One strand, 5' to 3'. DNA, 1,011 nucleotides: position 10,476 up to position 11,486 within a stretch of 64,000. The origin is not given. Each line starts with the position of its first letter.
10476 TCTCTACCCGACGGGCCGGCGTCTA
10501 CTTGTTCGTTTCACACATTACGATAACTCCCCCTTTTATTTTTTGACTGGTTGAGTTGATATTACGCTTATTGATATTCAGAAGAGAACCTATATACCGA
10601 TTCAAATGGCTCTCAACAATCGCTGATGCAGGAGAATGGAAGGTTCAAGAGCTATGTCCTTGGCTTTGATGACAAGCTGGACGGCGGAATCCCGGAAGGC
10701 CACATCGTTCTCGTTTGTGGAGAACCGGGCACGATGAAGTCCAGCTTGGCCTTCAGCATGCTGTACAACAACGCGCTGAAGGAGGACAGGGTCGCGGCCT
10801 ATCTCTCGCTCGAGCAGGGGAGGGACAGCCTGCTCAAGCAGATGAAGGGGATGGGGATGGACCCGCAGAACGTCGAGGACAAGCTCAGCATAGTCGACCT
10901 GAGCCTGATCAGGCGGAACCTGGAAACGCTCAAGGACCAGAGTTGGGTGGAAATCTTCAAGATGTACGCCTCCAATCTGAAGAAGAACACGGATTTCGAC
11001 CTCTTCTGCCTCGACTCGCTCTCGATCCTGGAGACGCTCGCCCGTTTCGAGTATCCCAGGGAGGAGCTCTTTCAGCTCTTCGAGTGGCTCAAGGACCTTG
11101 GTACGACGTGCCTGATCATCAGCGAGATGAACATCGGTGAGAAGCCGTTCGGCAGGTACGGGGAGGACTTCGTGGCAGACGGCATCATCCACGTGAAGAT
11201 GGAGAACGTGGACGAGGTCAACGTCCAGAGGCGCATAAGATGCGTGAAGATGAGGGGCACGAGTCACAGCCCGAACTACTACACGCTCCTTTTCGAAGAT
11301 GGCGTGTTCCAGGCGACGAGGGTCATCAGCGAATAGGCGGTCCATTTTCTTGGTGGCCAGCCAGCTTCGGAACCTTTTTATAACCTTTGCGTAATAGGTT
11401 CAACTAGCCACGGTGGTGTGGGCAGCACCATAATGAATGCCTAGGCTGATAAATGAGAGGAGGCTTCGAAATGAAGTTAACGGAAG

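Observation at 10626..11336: KaiC-like ATPase with a degenerate P-loop immediately upstream of the subtilase/pilus block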

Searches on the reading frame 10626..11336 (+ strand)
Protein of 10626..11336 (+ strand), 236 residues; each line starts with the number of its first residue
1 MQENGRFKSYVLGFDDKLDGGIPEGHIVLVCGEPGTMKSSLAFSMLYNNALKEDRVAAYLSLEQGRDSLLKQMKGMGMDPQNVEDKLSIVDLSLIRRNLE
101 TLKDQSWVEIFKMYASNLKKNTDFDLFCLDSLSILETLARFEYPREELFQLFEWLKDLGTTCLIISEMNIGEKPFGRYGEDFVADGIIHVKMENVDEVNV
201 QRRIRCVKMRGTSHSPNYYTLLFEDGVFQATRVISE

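Call 3: search_protein_families(library=pfam, proteins=[window:10626-11336:+], max_evalue=0.1)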
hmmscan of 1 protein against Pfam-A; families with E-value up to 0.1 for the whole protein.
window:10626-11336:+ (236 aa): 4 families
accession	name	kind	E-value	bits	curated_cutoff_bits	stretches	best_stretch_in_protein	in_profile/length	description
PF06745.19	ATPase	-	9.5e-42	143.4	26.6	1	8-222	2-218/231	KaiC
PF03796.21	DnaB_C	-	7.7e-05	22.6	27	1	16-136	10-142/255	DnaB-like helicase C terminal domain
PF13481.12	AAA_25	-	0.0001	22.4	27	1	19-133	27-153/195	AAA domain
PF05707.18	Zot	-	0.036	14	20.3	1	27-63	2-37/197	Zonular occludens toxin (Zot)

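Call 4: search_protein_families(library=ncbifam, proteins=[window:10626-11336:+], max_evalue=0.1)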
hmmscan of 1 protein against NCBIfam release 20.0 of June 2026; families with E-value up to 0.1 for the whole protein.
window:10626-11336:+ (236 aa): 20 families
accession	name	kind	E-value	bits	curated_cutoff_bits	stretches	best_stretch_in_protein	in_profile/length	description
NF006799.0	PRK09302.1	equivalog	2.7e-30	105.4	408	1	7-223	13-231/515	circadian clock protein KaiC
TIGR03880.1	KaiC_arch_3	hypoth_equivalog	4.5e-29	101.6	249.45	1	12-218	3-205/224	KaiC domain-containing protein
TIGR03877.1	thermo_KaiC_1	hypoth_equivalog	1.4e-25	90.2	307.25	1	6-216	3-218/238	KaiC domain-containing protein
TIGR03881.1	KaiC_arch_4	hypoth_equivalog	1.8e-23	83.4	247.8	1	8-225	4-222/231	KaiC domain-containing protein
TIGR02655.1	circ_KaiC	equivalog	1.4e-18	66.8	546.25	1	8-221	4-219/484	circadian clock protein KaiC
NF004723.0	PRK06067.1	subfamily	3.3e-13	49.7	194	1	14-200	23-204/243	flagellar accessory protein FlaH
NF052589.1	ArlH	equivalog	3.4e-13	49.9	215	1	14-212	9-203/229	archaellum protein ArlH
TIGR00416.1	sms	equivalog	1.4e-07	30.6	403.05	1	2-118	71-187/454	DNA repair protein RadA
NF004629.0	PRK05973.1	equivalog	1.6e-07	30.6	156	1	22-90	61-128/237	DNA helicase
NF006320.0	PRK08533.1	equivalog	9.5e-06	25.4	215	1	15-91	14-91/230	flagellar accessory protein FlaH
TIGR03878.1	thermo_KaiC_2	hypoth_equivalog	1.5e-05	24.4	232.2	1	19-169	30-176/259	KaiC domain-containing protein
TIGR00665.1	DnaB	equivalog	0.00023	20.1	385.25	1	16-73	186-243/435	replicative DNA helicase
TIGR03600.1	phage_DnaB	exception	0.00044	19.3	498.65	1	16-75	185-244/421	phage replicative helicase, DnaB family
NF005852.0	PRK07773.1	equivalog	0.0012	17.3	780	1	16-73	208-265/886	replicative DNA helicase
NF004384.0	PRK05748.1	equivalog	0.0038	15.8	525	1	16-74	194-252/452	replicative DNA helicase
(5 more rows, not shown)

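Call 5: search_solved_structures(query=window:10626-11336:+, max_evalue=1, show_alignments=3)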
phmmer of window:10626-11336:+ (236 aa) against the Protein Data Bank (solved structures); distinct sequences matched with E-value up to 1: 68 (the best 60 are shown).
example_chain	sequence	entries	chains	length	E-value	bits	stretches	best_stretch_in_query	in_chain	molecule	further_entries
8zn5_B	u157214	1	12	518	1.2e-30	110.1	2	11-220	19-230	KaiC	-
3k09_A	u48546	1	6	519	9.6e-26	94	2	6-225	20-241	Circadian clock protein kinase kaiC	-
7x1z_A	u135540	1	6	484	1.4e-25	93.4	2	6-225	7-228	Circadian clock oscillator protein KaiC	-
7x1y_A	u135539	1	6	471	1.6e-25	93.3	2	6-225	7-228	Circadian clock oscillator protein KaiC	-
7s65_A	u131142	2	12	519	1.8e-25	93.1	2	6-225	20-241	Circadian clock protein kinase KaiC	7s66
3k0f_A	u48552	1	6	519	1.9e-25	93.1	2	6-225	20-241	Circadian clock protein kinase KaiC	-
3k0e_A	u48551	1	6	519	1.9e-25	93.1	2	6-225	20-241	Circadian clock protein kinase KaiC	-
3s1a_A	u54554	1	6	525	2e-25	93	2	6-225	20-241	Circadian clock protein kinase kaiC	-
7dyk_A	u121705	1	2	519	2e-25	93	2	6-225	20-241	Circadian clock protein kinase KaiC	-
9ofh_A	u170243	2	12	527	2e-25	92.9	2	6-225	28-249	Circadian clock oscillator protein KaiC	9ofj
8wve_A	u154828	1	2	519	2.2e-25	92.8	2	6-225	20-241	Circadian clock oscillator protein KaiC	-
3jzm_A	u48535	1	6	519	2.2e-25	92.8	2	6-225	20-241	Circadian clock protein kinase kaiC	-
1u9i_A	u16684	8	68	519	2.2e-25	92.8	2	6-225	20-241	KaiC | Circadian clock protein kinase kaiC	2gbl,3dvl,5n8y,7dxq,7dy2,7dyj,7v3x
4ijm_A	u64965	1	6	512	2.2e-25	92.8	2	6-225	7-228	Circadian clock protein kinase KaiC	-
1tf7_A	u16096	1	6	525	2.3e-25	92.8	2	6-225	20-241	KaiC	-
2zts_A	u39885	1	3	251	1e-18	71.1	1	5-220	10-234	Putative uncharacterized protein PH0186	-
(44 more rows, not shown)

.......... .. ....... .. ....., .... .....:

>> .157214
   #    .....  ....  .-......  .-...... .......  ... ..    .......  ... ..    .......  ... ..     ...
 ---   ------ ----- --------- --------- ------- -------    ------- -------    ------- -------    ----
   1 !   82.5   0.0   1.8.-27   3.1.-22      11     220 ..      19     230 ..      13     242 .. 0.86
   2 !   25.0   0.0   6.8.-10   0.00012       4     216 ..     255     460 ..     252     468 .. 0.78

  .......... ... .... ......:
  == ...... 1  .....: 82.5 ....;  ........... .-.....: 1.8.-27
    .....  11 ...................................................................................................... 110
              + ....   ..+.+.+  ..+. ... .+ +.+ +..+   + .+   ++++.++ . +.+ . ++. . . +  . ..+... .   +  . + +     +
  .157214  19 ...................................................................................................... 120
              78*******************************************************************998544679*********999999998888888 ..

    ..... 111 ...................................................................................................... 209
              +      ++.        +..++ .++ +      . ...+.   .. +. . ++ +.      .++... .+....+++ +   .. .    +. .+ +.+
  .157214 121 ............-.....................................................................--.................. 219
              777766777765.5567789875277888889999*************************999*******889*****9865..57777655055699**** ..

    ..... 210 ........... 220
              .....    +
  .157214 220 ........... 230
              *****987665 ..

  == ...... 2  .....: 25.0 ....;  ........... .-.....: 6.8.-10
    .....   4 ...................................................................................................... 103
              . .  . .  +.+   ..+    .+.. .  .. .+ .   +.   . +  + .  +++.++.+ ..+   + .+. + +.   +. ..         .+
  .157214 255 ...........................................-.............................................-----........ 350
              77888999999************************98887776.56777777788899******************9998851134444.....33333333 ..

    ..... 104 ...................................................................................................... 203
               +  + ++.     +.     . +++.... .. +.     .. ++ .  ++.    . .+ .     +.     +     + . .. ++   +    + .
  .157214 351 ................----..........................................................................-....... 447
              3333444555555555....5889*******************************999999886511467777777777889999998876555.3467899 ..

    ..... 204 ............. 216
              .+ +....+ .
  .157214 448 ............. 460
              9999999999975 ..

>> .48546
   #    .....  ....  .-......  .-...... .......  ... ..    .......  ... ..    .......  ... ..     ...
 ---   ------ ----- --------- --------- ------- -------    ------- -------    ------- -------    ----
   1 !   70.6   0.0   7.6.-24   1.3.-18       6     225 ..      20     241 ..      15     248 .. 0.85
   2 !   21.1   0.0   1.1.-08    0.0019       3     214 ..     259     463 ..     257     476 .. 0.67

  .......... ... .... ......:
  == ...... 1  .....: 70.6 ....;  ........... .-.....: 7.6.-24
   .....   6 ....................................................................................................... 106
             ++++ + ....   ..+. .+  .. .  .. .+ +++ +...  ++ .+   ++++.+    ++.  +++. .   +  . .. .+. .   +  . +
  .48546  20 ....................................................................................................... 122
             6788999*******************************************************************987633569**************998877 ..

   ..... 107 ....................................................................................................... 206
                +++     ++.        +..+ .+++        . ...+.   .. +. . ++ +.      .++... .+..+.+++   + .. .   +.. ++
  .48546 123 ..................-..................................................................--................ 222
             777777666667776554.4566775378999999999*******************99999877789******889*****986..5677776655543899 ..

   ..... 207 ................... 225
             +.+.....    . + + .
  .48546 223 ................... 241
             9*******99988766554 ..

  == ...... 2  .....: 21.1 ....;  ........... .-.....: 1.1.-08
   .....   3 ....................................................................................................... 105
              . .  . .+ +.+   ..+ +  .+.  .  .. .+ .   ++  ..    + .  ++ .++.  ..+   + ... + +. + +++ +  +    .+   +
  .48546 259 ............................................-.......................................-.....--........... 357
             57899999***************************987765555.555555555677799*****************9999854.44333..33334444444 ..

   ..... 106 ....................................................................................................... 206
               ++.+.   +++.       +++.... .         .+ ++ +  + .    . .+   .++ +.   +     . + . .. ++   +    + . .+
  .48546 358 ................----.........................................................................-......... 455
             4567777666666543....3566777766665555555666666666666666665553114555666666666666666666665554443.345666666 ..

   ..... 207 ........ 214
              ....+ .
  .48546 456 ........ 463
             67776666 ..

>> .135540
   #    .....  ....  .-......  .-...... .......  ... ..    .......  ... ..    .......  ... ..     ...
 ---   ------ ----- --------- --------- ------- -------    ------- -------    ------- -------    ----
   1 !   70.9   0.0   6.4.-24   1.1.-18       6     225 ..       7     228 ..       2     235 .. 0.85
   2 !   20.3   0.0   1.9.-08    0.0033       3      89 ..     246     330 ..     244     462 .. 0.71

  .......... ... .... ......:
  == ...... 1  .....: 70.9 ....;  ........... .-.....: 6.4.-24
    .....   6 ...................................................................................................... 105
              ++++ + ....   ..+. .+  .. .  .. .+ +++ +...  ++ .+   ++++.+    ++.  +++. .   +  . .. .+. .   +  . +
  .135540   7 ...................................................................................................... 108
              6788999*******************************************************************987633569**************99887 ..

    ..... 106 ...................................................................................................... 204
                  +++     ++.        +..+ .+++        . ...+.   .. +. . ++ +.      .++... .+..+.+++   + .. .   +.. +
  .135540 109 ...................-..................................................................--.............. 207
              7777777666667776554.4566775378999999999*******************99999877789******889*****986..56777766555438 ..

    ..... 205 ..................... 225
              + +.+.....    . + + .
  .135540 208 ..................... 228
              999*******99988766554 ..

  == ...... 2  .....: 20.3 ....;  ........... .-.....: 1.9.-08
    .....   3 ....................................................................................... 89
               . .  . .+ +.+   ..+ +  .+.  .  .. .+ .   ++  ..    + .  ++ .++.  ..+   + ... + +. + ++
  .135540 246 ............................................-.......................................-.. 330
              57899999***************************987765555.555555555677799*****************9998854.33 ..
